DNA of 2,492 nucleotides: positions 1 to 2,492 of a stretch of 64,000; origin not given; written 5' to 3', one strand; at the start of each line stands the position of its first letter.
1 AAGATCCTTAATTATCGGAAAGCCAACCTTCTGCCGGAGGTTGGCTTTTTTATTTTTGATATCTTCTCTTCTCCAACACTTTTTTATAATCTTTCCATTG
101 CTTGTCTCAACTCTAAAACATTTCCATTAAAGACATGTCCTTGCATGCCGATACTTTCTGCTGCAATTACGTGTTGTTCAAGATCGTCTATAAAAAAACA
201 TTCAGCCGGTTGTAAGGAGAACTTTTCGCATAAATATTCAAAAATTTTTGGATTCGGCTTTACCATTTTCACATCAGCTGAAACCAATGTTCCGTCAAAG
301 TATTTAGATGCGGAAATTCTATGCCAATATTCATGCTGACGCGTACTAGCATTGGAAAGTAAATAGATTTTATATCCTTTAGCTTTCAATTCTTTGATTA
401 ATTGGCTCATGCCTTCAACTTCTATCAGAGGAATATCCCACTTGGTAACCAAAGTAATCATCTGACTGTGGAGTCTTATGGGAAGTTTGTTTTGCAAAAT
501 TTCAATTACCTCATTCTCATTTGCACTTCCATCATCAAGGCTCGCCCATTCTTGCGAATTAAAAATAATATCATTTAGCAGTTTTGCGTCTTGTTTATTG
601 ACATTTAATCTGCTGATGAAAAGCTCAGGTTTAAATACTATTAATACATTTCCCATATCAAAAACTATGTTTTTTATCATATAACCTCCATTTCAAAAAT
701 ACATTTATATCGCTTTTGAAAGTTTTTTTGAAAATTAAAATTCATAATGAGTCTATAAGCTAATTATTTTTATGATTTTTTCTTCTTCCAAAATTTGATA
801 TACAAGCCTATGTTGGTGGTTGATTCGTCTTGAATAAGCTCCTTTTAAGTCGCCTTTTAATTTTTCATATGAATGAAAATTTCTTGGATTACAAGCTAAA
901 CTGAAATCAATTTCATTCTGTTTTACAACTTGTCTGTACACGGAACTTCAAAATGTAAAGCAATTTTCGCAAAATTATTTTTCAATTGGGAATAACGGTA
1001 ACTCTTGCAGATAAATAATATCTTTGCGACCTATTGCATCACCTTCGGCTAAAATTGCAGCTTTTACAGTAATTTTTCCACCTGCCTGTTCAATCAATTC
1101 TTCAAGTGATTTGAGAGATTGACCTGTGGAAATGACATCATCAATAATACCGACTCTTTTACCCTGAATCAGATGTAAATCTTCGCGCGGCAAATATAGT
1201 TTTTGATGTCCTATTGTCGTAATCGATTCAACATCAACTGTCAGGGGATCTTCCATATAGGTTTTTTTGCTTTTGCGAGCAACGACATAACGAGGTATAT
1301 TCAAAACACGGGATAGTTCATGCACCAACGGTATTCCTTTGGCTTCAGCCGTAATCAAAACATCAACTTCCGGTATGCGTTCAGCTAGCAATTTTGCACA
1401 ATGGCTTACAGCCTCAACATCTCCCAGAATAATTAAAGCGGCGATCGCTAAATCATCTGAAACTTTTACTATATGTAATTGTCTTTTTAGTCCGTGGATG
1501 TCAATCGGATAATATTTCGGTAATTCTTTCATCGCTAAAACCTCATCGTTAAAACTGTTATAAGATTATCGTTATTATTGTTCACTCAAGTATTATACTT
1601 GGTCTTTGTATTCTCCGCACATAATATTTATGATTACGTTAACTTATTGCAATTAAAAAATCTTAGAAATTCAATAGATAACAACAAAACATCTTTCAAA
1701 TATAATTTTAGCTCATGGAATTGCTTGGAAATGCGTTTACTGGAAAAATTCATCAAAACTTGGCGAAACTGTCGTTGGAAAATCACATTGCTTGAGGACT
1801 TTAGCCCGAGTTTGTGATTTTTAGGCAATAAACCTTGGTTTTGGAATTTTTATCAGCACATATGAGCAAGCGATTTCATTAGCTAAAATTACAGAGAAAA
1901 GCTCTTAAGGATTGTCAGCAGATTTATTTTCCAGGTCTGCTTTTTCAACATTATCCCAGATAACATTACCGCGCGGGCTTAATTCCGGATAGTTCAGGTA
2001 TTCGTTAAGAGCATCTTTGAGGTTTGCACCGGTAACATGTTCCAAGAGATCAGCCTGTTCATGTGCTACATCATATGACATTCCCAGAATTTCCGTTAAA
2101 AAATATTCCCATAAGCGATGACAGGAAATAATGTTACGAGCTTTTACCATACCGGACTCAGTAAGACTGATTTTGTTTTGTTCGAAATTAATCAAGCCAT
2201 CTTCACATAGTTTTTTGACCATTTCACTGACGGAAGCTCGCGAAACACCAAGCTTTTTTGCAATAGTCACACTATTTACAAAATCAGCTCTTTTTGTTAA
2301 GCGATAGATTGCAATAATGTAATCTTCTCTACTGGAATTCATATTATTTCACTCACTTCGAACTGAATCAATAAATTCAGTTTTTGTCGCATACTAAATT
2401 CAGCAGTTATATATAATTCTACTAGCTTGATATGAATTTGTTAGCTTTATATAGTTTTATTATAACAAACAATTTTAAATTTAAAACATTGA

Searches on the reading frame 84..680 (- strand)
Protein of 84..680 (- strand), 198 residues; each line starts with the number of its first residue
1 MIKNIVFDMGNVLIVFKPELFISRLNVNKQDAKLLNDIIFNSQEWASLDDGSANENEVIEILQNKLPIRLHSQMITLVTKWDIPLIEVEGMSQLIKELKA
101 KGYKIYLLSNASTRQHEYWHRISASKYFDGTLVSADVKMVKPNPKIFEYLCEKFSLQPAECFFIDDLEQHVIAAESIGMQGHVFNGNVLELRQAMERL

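Call 4: search_protein_families(library=pfam, proteins=[window:84-680:-])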
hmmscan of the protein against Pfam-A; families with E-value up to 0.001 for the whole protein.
window:84-680:- (198 aa): 2 families
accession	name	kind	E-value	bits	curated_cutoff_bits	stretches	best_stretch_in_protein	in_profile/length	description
PF00702.32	Hydrolase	-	9.7e-17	62.4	26.4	1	2-178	1-191/191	haloacid dehalogenase-like hydrolase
PF13419.12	HAD_2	-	1.9e-14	54.6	23.8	1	87-180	80-174/178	Haloacid dehalogenase-like hydrolase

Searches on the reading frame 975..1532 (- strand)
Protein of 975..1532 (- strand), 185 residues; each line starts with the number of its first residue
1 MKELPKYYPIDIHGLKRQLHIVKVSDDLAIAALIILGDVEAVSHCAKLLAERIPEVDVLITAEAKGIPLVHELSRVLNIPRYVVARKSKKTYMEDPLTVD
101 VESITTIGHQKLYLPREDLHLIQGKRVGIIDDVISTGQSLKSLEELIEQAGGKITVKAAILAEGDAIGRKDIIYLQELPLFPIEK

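Call 4: search_protein_families(library=pfam, proteins=[window:975-1532:-])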
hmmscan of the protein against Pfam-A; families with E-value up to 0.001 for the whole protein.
window:975-1532:- (185 aa): 1 family
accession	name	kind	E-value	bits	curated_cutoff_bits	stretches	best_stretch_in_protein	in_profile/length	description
PF00156.33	Pribosyltran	-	1.4e-13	50.9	26.3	1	42-164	12-126/158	Phosphoribosyl transferase domain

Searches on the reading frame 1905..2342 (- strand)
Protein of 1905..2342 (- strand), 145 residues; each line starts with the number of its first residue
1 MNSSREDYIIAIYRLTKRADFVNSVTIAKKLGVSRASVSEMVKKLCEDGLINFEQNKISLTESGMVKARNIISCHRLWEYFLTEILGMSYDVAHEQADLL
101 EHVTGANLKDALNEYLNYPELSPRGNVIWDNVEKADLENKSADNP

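Call 4: search_protein_families(library=pfam, proteins=[window:1905-2342:-])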
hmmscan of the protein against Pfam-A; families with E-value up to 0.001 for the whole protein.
window:1905-2342:- (145 aa): 10 families
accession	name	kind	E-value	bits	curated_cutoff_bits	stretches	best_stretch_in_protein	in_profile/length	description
PF02742.21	Fe_dep_repr_C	-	2.6e-20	72.6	27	1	61-130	1-70/70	Iron dependent repressor, metal binding and dimerisation domain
PF01325.25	Fe_dep_repress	-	5.9e-14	52.4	26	1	3-56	4-57/60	Iron dependent repressor, N-terminal DNA binding domain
PF01047.28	MarR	-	7.7e-07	29.4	24.6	1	25-56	21-52/59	MarR family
PF13412.12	HTH_24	-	3.2e-06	27.1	21.9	1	10-51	6-47/48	Winged helix-turn-helix DNA-binding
PF12802.13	MarR_2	-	1.3e-05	25.7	27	1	22-53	21-52/61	MarR family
PF13545.12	HTH_Crp_2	-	5.8e-05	23.4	27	1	26-60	27-61/70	Crp-like helix-turn-helix domain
PF21984.2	DnaD_N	-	8.6e-05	23.1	27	1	12-79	25-88/101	DnaD N-terminal domain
PF08279.18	HTH_11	-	0.00011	22.4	25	1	14-50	8-45/55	HTH domain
PF01978.25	TrmB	-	0.00022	21.5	25.6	1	26-57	27-58/68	Sugar-specific transcriptional regulator TrmB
PF14394.12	DUF4423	-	0.00096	19.4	30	0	4-59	18-75/165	Domain of unknown function (DUF4423)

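Call 21: find_homologous_proteins(query=window:1905-2342:-)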
Query window:1905-2342:- (145 aa): 76 proteins with E <= 0.001 among 125 candidates.
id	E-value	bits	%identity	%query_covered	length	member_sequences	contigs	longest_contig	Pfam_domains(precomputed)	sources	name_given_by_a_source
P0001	1.3e-89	315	100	100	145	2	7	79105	PF01047.29,PF13412.13,PF02742.22,PF01325.26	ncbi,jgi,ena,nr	ncbi:MAG: metal-dependent transcriptional regulator [Clostridiaceae bacterium]|nr:metal-dependent tr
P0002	2.5e-88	311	99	100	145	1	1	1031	PF01047.29,PF13412.13,PF12802.14,PF02742.22,PF01325.26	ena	-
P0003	1.8e-81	289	92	100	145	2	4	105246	PF01047.29,PF02742.22,PF01325.26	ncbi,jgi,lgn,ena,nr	ncbi:MAG TPA: metal-dependent transcriptional regulator [Clostridiaceae bacterium]|nr:metal-dependen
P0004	4.9e-80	284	91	100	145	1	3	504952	PF01047.29,PF13412.13,PF02742.22,PF01325.26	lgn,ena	-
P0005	3.3e-77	275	88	100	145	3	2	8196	PF01047.29,PF02742.22,PF01325.26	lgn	-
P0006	4.0e-76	271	88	100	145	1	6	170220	PF02742.22,PF01325.26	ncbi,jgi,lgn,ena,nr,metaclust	ncbi:MAG TPA: metal-dependent transcriptional regulator [Clostridiaceae bacterium]|nr:metal-dependen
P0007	1.3e-63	231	81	92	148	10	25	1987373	PF01047.29,PF02742.22,PF13545.13,PF01325.26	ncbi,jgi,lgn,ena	-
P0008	4.2e-49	184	63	97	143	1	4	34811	PF01047.29,PF02742.22,PF01325.26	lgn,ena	-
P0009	6.3e-49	183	65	92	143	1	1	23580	PF01047.29,PF08279.19,PF02742.22,PF01325.26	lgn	-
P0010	1.3e-48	182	64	95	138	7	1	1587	PF02742.22,PF01325.26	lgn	-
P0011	1.4e-46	176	61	96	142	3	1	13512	PF02742.22,PF01325.26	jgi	jgi:DtxR family Mn-dependent transcriptional regulator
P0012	2.2e-45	172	61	91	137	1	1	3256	PF01047.29,PF12802.14,PF02742.22,PF01325.26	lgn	-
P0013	2.8e-45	172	62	91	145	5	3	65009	PF02742.22,PF01325.26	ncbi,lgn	-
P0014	3.4e-45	171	65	91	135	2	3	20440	PF02742.22,PF01325.26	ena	-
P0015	5.7e-45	171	63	90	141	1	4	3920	PF02742.22,PF01325.26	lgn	-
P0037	4.0e-36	142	50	95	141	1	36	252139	PF02742.22,PF01325.26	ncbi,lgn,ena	-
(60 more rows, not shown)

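Call 28: search_solved_structures(query=window:1905-2342:-, show_alignments=3, max_evalue=0.00001)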
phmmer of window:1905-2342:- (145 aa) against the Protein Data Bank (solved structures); distinct sequences matched with E-value up to 0.00001: 32.
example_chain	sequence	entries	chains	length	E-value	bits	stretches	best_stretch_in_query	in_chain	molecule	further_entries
5cvi_A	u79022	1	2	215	3.9e-22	82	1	2-128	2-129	SloR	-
5zr4_A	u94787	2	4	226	1.1e-17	67.6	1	6-128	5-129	Metal-dependent transcriptional regulator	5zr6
6o5c_A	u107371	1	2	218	2.9e-17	66.3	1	2-128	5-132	Putative metal-dependent transcriptional regulator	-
3hrs_A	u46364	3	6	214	1e-16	64.5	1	4-128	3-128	Metalloregulator ScaR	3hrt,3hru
8pvt_A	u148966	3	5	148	3.6e-15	59.5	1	3-128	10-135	Iron dependent repressor, putative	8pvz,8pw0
1b1b_A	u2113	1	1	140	8.1e-13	51.8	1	5-131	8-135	PROTEIN (IRON DEPENDENT REGULATOR)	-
2isy_A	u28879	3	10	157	8.9e-13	51.7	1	5-133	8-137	Iron-dependent repressor ideR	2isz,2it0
1fx7_A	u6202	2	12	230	4.5e-12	49.4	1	5-128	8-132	IRON-DEPENDENT REPRESSOR IDER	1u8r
7b24_A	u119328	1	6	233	5.2e-12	49.2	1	5-128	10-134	DtxR family iron (Metal) dependent repressor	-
7b1v_A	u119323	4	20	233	7.1e-12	48.8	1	5-128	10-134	DtxR family iron (Metal) dependent repressor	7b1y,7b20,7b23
7b25_A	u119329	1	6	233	1.9e-11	47.4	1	5-128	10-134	DtxR family iron (Metal) dependent repressor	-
2qqb_A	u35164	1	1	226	2.6e-11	47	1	5-128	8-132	Diphtheria toxin repressor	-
2qq9_A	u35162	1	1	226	3.1e-11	46.7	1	4-128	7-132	Diphtheria toxin repressor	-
1ddn_A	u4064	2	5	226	3.4e-11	46.6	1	5-128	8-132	DIPHTHERIA TOX REPRESSOR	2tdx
2qqa_A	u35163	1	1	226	9.8e-11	45.1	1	8-128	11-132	Diphtheria toxin repressor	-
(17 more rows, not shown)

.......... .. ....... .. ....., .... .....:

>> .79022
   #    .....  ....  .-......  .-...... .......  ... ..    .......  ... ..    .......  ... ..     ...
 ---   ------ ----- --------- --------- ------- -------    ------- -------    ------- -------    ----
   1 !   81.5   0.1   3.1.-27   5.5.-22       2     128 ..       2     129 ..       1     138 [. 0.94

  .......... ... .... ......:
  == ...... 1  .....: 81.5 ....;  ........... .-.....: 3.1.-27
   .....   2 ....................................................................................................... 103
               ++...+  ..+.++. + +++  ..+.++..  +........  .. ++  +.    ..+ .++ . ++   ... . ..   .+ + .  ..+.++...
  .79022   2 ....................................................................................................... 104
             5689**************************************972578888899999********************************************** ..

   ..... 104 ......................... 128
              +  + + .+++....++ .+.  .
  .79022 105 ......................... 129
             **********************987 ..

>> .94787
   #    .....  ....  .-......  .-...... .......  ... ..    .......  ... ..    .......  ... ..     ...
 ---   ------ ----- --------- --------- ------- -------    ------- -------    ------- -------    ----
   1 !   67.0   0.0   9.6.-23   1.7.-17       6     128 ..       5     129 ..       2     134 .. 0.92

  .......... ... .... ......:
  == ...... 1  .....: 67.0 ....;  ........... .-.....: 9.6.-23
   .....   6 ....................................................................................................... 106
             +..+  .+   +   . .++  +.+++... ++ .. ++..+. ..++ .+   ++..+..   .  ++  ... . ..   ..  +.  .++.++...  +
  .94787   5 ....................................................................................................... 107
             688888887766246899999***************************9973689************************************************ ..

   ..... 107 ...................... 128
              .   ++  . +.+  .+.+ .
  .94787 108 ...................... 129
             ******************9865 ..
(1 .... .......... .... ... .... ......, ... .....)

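Call 30: find_encoding_contigs(protein=P0007, flank=10000, max_places=4)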
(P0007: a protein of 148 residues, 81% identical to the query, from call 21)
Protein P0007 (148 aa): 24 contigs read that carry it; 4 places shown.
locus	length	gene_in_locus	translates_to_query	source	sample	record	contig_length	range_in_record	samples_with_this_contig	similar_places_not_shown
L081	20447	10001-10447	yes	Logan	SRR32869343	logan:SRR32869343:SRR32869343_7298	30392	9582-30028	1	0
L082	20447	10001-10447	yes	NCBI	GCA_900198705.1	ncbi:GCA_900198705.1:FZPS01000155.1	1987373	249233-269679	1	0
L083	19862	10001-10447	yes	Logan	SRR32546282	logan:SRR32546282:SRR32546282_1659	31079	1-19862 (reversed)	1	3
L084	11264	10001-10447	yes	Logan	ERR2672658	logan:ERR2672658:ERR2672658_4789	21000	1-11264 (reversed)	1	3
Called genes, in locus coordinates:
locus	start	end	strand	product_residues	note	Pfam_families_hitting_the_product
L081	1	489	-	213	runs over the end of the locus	PF12646:DUF3783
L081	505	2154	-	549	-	PF13396:PLDc_N (faint), PF13091:PLDc_2, PF00614:PLDc (faint), PF13091:PLDc_2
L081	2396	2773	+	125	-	PF00903:Glyoxalase, PF13669:Glyoxalase_4 (weak), PF22677:Ble-like_N (weak)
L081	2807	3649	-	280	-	PF01149:Fapy_DNA_glyco, PF06831:H2TH, PF06827:zf-FPG_IleRS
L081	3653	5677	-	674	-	PF00795:CN_hydrolase (weak), PF02540:NAD_synthase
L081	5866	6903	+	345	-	PF01297:ZnuA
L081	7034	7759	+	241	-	PF00005:ABC_tran, PF02463:SMC_N (weak), PF13304:AAA_21 (faint)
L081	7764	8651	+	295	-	PF00950:ABC-3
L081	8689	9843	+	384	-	PF00950:ABC-3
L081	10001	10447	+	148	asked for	PF01325:Fe_dep_repress, PF01047:MarR (faint), PF13545:HTH_Crp_2 (faint), PF02742:Fe_dep_repr_C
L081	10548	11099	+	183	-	PF00156:Pribosyltran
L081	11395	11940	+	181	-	-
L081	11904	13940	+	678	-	PF12892:FctA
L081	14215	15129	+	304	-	PF02517:Rce1-like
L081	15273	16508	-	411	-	PF00753:Lactamase_B, PF19583:ODP, PF00258:Flavodoxin_1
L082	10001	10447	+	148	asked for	PF01325:Fe_dep_repress, PF01047:MarR (faint), PF13545:HTH_Crp_2 (faint), PF02742:Fe_dep_repr_C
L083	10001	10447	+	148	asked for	PF01325:Fe_dep_repress, PF01047:MarR (faint), PF13545:HTH_Crp_2 (faint), PF02742:Fe_dep_repr_C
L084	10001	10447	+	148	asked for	PF01325:Fe_dep_repress, PF01047:MarR (faint), PF13545:HTH_Crp_2 (faint), PF02742:Fe_dep_repr_C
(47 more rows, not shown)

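Call 31: find_encoding_contigs(protein=P0013, flank=10000, max_places=3)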
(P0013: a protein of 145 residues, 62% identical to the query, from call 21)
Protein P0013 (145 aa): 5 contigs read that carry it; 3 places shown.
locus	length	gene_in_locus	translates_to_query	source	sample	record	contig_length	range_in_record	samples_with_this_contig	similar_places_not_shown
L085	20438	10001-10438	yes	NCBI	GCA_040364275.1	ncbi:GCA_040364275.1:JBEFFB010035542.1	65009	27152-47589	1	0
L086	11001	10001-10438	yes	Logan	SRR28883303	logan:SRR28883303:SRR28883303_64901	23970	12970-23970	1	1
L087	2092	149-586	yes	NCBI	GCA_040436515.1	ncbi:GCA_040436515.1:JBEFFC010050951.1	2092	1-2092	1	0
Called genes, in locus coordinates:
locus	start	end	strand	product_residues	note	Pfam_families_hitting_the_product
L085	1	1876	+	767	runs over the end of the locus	PF02754:CCG (faint), PF14691:Fer4_20, PF13183:Fer4_8, PF13534:Fer4_17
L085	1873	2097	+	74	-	PF24292:DUF7479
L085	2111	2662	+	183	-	PF13489:Methyltransf_23 (weak), PF13847:Methyltransf_31 (faint), PF08241:Methyltransf_11, PF13649:Methyltransf_25 (faint)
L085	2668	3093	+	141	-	PF09719:C_GCAxxG_C_C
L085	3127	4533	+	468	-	PF23545:Zn_ribbon_HMPTM, PF04055:Radical_SAM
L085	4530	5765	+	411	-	PF00501:AMP-binding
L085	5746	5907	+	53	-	-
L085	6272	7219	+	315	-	PF01297:ZnuA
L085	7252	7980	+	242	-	PF00005:ABC_tran, PF02463:SMC_N (weak), PF13304:AAA_21 (faint)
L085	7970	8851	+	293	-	PF00950:ABC-3, PF01032:FecCD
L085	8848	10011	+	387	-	PF00950:ABC-3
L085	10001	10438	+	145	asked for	PF01325:Fe_dep_repress, PF02742:Fe_dep_repr_C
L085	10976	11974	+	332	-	-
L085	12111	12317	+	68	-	-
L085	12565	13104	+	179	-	PF01613:Flavin_Reduct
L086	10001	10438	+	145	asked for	PF01325:Fe_dep_repress, PF02742:Fe_dep_repr_C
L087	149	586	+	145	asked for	PF01325:Fe_dep_repress, PF02742:Fe_dep_repr_C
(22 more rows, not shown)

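Call 32: find_encoding_contigs(protein=P0037, flank=10000, max_places=3)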
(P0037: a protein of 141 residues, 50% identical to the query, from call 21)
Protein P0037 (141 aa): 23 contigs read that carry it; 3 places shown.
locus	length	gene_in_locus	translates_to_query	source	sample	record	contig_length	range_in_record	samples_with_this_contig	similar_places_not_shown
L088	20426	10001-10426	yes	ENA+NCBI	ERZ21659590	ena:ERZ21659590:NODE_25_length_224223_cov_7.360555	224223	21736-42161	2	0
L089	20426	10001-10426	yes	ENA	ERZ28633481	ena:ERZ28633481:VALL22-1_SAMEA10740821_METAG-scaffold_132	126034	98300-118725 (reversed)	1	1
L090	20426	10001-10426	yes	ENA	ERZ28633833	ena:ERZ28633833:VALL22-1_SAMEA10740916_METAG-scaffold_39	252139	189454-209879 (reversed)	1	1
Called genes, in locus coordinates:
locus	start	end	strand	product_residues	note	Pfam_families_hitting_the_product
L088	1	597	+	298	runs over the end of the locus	PF13580:SIS_2, PF22198:GKRP_SIS_2, PF22645:GKRP_SIS_N, PF01380:SIS, PF20741:GKRP-like_C (weak)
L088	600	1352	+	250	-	PF00756:Esterase, PF02230:Abhydrolase_2 (faint)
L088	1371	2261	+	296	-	PF01869:BcrAD_BadFG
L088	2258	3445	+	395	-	PF03702:AnmK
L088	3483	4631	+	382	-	PF02378:PTS_EIIC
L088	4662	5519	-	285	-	PF01418:HTH_6, PF13580:SIS_2 (faint), PF01380:SIS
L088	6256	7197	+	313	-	PF01297:ZnuA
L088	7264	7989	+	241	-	PF00005:ABC_tran, PF02463:SMC_N (weak), PF13304:AAA_21 (weak)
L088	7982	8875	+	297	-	PF00950:ABC-3, PF01032:FecCD (weak)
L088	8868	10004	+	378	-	PF00950:ABC-3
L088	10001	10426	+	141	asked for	PF01325:Fe_dep_repress, PF02742:Fe_dep_repr_C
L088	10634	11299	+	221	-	PF02308:MgtC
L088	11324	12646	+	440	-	PF00275:EPSP_synthase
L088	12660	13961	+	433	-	PF02127:Peptidase_M18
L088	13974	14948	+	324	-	PF20511:PMI_typeI_cat, PF21621:MPI_cupin_dom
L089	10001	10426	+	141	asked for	PF01325:Fe_dep_repress, PF02742:Fe_dep_repr_C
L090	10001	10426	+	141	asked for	PF01325:Fe_dep_repress, PF02742:Fe_dep_repr_C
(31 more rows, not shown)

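Call 36: find_related_loci(query=A1, collection=metagenome_contigs, flank=7000)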
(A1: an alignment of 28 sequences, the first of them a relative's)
Query A1 (145 aa) in metagenome_contigs; peptide patterns used: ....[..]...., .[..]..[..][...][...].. (x = any residue, [..] = any of these).
329 stretches matched a pattern; 61 encode a relative of the query (tblastn E <= 1e-3); 60 distinct loci.
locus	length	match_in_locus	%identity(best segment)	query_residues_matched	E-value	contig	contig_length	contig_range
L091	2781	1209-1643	100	1-145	3e-99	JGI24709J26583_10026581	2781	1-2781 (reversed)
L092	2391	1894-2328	88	1-145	4e-86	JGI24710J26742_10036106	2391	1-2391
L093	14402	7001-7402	81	1-134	2e-71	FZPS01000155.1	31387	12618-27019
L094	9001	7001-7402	81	1-134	3e-71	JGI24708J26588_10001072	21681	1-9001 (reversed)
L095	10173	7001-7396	62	1-132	1e-52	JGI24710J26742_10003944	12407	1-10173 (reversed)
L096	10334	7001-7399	65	1-132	5e-51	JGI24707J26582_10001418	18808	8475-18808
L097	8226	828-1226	65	1-132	5e-51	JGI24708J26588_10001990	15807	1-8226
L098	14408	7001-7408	51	1-136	1e-43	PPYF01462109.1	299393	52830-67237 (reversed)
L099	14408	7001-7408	51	1-136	1e-43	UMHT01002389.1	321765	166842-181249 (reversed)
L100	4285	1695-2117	50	1-140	6e-42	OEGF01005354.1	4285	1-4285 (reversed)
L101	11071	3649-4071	50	1-140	1e-41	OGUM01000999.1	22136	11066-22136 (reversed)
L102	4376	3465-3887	50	1-140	4e-41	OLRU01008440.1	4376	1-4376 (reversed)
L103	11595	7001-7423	50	1-140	4e-41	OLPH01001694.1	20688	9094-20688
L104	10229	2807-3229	50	1-140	4e-41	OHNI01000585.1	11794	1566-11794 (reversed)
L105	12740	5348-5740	51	1-131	4e-41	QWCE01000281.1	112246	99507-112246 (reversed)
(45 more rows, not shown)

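Call 60: search_protein_families(library=ncbifam, proteins=[window:1905-2342:-])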
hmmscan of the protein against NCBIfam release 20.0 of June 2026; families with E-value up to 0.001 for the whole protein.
window:1905-2342:- (145 aa): 9 families
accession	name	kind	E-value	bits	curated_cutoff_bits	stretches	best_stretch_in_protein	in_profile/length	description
NF047407.1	TransRegMntRTherm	equivalog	5.3e-20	72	350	1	4-128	9-140/227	manganese-dependent transcriptional regulator MntR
NF008273.0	PRK11050.1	equivalog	7.2e-17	61.5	153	1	6-117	39-150/156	manganese-binding transcriptional regulator MntR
NF053665.1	TransRegDtxRActin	equivalog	4.3e-15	55.8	290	1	6-130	9-134/233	iron-dependent transcriptional repressor DtxR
NF003025.0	PRK03902.1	equivalog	1.1e-14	54.6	138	1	3-124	4-125/142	transcriptional regulator MntR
NF040939.2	trans_reg_lrs14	equivalog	5e-05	23.3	90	1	12-56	27-71/103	Lrs14 family HTH-type transcriptional regulator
NF046008.1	ICE_MAGa4850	equivalog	0.00021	21.4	55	1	10-84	51-128/233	MAGa4850 family ICE element protein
NF053606.1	Sta1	subfamily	0.00038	20.5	80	0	21-57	34-70/100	Sta1 family transcriptional regulator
NF053881.1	TransRegDeoRBac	equivalog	0.00053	19.3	420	1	1-54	1-53/311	DNA-binding transcriptional repressor DeoR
NF008846.0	PRK11886.1-1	equivalog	0.00067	19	353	1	12-50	7-46/312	bifunctional biotin--[acetyl-CoA-carboxylase] ligase/biotin operon repressor BirA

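Call 68: find_encoding_contigs(protein=P0001, flank=10000, max_places=4)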
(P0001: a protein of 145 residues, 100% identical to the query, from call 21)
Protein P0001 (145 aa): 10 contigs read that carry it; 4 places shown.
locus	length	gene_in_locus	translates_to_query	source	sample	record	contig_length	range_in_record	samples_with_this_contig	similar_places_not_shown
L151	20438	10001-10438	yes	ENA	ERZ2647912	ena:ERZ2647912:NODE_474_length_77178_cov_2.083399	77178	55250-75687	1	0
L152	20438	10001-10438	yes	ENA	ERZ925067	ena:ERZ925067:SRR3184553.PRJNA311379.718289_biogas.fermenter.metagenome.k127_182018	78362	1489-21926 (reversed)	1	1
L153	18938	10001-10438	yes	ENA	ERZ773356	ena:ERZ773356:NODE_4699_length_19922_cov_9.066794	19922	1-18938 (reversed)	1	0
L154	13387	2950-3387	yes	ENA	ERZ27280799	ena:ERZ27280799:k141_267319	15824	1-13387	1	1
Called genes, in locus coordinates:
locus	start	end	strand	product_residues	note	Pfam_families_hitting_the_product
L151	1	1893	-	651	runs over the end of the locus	PF02540:NAD_synthase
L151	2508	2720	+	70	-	PF04023:FeoA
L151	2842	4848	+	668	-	PF00009:GTP_EFTU (faint), PF01926:MMR_HSR1, PF02421:FeoB_N, PF07670:Gate, PF07664:FeoB_C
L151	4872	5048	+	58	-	PF12669:FeoB_associated (weak)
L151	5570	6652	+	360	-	PF01297:ZnuA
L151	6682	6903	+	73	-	-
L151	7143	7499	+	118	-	PF00005:ABC_tran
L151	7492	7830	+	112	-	PF00950:ABC-3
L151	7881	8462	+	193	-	PF00950:ABC-3, PF01032:FecCD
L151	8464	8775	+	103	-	PF00950:ABC-3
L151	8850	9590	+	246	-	PF00950:ABC-3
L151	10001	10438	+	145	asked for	PF01325:Fe_dep_repress, PF13412:HTH_24 (weak), PF01047:MarR (weak), PF02742:Fe_dep_repr_C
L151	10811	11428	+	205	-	PF00156:Pribosyltran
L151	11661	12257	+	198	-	PF00702:Hydrolase, PF13419:HAD_2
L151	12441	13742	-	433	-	PF03952:Enolase_N, PF00113:Enolase_C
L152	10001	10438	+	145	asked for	PF01325:Fe_dep_repress, PF13412:HTH_24 (weak), PF01047:MarR (weak), PF02742:Fe_dep_repr_C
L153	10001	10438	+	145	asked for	PF01325:Fe_dep_repress, PF13412:HTH_24 (weak), PF01047:MarR (weak), PF02742:Fe_dep_repr_C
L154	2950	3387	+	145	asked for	PF01325:Fe_dep_repress, PF13412:HTH_24 (weak), PF01047:MarR (weak), PF02742:Fe_dep_repr_C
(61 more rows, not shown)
